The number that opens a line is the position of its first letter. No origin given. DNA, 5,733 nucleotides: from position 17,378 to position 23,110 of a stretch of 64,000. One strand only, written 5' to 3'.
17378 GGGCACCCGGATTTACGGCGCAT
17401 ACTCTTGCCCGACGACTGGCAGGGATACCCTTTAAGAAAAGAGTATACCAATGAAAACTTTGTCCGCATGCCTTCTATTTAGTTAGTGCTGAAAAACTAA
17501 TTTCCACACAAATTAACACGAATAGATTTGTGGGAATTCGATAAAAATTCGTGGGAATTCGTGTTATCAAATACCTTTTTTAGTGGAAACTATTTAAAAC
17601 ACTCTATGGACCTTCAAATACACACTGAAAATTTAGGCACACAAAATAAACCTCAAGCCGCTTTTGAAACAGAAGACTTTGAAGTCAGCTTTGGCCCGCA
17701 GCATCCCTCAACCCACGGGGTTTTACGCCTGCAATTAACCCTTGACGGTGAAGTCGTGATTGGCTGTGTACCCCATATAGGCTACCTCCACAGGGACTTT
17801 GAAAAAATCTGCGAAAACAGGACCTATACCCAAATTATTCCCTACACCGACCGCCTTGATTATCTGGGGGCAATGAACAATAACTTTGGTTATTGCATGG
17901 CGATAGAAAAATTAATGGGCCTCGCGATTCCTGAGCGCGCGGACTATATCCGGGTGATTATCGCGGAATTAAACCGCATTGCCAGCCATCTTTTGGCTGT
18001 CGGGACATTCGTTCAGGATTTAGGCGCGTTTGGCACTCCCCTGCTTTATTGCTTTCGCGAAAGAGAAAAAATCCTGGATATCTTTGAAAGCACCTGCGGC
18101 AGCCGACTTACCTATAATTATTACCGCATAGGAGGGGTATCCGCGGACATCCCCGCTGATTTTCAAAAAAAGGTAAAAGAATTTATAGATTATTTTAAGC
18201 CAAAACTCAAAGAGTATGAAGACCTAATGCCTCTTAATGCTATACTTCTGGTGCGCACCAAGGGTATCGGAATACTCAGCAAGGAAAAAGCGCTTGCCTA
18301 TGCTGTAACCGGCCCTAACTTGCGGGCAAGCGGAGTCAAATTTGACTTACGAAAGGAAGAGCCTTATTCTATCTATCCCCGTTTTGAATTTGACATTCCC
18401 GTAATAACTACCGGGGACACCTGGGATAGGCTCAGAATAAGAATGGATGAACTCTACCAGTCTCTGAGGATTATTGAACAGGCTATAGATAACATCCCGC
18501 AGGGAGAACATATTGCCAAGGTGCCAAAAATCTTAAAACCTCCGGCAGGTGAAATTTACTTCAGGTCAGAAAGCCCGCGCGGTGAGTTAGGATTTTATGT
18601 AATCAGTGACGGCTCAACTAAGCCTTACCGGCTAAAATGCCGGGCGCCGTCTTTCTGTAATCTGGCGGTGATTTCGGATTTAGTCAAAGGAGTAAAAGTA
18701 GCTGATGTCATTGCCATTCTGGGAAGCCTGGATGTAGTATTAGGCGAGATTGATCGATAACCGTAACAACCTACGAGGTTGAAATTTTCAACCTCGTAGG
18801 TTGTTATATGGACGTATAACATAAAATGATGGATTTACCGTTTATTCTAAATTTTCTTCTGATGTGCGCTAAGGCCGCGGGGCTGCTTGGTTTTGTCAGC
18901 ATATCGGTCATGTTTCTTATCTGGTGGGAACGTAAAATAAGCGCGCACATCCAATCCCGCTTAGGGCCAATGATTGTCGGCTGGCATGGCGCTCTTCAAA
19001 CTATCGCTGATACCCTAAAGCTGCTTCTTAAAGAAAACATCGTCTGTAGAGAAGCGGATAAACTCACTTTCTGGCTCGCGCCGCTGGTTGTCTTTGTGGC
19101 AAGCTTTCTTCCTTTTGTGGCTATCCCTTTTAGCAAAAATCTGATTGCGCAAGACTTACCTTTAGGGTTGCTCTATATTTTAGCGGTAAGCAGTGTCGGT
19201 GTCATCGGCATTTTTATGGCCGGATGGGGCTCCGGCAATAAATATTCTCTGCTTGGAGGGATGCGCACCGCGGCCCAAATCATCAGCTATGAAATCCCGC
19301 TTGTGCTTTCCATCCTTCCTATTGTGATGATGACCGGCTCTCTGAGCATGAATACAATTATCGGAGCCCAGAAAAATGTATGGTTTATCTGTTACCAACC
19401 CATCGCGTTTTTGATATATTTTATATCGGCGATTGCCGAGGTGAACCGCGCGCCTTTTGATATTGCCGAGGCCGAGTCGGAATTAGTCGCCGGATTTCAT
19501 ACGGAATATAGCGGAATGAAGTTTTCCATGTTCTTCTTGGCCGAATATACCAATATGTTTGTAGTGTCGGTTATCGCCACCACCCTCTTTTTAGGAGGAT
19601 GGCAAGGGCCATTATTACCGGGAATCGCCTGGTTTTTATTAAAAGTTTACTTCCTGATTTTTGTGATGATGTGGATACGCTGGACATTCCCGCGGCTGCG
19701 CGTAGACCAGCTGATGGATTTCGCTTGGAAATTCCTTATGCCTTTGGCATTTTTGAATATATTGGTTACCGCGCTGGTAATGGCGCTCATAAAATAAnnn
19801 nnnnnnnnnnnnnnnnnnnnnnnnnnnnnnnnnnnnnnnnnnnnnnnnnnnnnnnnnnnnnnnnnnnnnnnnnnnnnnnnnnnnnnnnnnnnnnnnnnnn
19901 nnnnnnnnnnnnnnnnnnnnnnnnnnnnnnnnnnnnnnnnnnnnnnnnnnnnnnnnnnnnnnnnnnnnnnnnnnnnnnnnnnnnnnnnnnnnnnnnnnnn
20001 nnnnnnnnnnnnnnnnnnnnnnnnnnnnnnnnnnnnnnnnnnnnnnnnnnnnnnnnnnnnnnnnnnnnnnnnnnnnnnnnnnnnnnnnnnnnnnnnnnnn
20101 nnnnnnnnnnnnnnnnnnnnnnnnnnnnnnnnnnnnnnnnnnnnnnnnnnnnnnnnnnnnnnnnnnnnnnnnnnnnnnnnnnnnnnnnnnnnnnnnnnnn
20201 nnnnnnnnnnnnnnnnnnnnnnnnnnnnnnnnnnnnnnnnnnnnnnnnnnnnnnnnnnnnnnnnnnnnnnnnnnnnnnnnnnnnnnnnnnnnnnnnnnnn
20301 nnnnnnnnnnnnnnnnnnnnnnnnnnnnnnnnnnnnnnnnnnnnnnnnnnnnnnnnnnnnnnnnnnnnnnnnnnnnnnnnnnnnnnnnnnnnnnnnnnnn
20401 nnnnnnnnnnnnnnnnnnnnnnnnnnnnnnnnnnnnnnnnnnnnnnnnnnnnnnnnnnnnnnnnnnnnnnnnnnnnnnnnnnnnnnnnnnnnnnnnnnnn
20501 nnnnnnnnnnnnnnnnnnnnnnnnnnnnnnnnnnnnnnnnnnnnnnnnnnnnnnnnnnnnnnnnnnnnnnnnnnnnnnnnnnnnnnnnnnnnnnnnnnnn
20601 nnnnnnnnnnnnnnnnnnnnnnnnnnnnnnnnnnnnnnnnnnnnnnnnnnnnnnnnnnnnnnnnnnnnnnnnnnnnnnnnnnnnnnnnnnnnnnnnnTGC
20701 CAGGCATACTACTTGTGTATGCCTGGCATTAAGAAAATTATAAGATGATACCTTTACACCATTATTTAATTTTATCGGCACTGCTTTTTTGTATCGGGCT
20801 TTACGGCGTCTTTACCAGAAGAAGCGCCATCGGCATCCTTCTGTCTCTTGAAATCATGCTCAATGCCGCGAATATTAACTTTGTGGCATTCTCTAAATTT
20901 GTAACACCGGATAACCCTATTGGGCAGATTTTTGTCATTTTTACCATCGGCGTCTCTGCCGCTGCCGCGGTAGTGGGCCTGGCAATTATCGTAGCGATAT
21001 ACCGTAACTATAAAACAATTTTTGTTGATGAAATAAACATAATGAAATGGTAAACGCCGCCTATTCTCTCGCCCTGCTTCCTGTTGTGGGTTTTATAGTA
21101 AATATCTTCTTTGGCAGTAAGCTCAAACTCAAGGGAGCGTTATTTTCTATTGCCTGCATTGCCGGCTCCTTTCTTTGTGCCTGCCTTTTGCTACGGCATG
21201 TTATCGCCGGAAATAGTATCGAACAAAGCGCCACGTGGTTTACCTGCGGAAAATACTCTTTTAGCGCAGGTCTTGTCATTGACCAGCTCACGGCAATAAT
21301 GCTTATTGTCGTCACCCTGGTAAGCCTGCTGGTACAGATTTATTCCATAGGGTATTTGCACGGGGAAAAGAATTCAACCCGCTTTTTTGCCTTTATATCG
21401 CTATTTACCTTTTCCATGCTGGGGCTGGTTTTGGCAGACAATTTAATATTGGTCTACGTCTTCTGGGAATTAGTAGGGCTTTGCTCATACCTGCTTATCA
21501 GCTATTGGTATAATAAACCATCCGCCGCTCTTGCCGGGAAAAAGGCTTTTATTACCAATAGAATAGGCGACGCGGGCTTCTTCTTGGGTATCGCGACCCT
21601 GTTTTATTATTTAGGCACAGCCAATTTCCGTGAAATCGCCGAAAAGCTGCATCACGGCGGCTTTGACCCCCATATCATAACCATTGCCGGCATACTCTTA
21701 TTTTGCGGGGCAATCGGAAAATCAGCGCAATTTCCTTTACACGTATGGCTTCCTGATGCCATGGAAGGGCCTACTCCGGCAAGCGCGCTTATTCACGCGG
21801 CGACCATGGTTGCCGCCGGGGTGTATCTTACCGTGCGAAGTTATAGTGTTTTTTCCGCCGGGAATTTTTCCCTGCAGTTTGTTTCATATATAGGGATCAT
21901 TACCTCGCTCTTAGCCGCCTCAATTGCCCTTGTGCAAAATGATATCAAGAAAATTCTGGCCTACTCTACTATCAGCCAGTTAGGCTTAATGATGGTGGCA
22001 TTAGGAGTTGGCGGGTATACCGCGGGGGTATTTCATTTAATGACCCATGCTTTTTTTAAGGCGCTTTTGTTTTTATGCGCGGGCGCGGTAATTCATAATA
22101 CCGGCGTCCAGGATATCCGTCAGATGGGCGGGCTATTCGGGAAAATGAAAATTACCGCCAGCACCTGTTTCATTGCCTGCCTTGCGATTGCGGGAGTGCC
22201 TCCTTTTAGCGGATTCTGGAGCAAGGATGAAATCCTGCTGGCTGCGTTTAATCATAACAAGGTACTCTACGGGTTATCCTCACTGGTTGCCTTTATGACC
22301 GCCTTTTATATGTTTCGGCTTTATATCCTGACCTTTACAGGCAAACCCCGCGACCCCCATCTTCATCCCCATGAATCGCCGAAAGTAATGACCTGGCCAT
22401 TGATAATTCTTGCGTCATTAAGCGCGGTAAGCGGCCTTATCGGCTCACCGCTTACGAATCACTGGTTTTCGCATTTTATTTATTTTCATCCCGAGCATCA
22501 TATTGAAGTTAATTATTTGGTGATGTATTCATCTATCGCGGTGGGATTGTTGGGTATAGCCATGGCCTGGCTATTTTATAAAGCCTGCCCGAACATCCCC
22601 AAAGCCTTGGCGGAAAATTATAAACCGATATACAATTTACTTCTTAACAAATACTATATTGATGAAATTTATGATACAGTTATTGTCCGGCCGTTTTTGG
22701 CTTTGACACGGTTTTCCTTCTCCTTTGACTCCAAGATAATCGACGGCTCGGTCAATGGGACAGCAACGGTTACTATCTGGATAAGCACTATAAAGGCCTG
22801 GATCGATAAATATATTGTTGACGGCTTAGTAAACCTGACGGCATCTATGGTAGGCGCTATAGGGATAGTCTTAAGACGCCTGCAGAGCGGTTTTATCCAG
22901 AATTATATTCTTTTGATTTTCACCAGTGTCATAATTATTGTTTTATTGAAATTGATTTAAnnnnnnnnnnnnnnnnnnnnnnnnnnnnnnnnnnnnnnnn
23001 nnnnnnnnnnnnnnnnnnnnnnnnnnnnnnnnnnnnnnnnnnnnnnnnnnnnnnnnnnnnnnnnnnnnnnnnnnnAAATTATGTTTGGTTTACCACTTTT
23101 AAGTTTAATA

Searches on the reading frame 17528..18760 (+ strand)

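Call 76: search_protein_families(library=pfam, proteins=[window:17528-18760:+], max_evalue=0.00001)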
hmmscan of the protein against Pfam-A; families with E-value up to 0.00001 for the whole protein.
window:17528-18760:+ (410 aa): 1 family
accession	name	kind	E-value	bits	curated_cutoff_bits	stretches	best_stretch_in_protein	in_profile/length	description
PF00346.24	Complex1_49kDa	-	1.9e-98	329.3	24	2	164-339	1-175/271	Respiratory-chain NADH dehydrogenase, 49 Kd subunit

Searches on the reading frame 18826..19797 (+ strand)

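Call 76: search_protein_families(library=pfam, proteins=[window:18826-19797:+], max_evalue=0.00001)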
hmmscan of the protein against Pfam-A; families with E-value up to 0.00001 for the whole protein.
window:18826-19797:+ (323 aa): 1 family
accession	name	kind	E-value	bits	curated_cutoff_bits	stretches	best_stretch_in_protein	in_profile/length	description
PF00146.26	NADHdh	-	1.8e-125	418.7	27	1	17-316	3-298/298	NADH dehydrogenase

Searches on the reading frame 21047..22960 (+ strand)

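Call 76: search_protein_families(library=pfam, proteins=[window:21047-22960:+], max_evalue=0.00001)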
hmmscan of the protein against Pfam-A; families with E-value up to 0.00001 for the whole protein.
window:21047-22960:+ (637 aa): 3 families
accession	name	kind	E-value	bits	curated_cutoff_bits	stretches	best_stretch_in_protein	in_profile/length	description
PF00361.26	Proton_antipo_M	-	2.1e-86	290.2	21.5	1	130-411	1-286/294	NADH:quinone oxidoreductase/Mrp antiporter, TM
PF00662.26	Proton_antipo_N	-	8.3e-20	70.9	24.5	1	64-114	1-51/51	NADH-Ubiquinone oxidoreductase (complex I), chain 5 N-terminus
PF01010.25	Proton_antipo_C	-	8.3e-07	29.3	26.8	0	435-561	87-243/243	NADH-dehyrogenase subunit F, TMs, (complex I) C-terminus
